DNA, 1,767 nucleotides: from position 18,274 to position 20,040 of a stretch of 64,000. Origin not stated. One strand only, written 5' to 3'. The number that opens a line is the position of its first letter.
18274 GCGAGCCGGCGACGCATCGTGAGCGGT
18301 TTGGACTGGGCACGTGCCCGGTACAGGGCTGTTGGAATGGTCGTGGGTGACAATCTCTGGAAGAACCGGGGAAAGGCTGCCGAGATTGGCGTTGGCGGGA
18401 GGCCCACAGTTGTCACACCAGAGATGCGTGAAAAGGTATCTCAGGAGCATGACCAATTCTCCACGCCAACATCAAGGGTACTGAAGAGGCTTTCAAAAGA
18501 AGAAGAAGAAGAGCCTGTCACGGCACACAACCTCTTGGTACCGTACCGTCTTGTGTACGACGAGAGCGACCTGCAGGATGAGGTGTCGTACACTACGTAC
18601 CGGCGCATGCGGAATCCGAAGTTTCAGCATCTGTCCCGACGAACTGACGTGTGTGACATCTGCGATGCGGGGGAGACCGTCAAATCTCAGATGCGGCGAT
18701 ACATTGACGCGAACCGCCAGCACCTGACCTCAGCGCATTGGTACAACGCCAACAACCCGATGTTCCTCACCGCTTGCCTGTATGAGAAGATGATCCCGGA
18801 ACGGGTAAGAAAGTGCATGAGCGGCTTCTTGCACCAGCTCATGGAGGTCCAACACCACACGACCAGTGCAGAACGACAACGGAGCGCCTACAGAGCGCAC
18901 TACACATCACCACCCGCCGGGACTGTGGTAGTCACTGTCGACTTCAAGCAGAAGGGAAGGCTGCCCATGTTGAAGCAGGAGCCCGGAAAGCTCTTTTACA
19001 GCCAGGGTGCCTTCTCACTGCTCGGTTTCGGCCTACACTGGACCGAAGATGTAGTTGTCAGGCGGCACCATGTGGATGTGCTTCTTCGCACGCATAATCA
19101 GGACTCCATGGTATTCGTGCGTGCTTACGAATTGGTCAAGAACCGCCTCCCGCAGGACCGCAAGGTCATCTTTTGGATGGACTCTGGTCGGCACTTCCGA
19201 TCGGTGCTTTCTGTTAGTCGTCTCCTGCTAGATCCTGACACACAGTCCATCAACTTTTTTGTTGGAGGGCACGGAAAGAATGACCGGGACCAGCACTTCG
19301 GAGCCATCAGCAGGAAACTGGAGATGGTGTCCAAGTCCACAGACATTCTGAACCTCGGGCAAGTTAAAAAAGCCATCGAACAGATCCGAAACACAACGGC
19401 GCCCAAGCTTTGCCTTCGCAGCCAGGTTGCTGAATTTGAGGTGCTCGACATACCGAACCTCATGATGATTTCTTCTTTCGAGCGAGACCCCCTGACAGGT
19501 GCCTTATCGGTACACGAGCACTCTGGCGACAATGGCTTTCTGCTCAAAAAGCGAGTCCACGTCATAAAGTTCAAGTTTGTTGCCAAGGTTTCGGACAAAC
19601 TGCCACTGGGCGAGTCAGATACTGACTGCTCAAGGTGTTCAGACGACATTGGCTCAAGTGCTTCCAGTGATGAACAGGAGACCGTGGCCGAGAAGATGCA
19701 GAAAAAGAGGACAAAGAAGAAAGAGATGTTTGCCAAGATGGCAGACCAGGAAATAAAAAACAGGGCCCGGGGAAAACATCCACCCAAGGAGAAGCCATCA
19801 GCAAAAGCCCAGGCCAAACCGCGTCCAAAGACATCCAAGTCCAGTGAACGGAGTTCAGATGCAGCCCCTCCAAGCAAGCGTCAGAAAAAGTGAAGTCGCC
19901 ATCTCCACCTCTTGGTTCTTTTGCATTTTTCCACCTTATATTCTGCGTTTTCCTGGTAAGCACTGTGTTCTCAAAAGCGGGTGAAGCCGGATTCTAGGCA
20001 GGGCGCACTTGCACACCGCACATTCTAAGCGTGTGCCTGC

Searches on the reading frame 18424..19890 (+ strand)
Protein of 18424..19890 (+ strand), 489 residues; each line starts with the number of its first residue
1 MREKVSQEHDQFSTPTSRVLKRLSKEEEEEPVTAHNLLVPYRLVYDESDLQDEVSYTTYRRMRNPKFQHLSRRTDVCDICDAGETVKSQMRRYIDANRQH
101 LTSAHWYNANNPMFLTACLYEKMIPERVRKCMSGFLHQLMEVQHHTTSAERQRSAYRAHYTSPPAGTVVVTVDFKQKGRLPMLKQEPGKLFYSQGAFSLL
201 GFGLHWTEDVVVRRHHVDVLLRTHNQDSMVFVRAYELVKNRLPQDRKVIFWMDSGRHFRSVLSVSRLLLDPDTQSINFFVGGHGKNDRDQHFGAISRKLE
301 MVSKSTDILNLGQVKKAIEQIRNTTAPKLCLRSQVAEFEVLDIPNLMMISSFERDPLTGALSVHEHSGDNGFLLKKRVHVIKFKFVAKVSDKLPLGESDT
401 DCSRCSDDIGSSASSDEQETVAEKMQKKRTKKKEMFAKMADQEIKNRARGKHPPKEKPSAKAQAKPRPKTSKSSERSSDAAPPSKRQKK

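Call 65: find_encoding_contigs(protein=window:18424-19890:+, flank=10000, max_places=10)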
Protein window:18424-19890:+ (489 aa): no gene with exactly this product is on record in the collection.
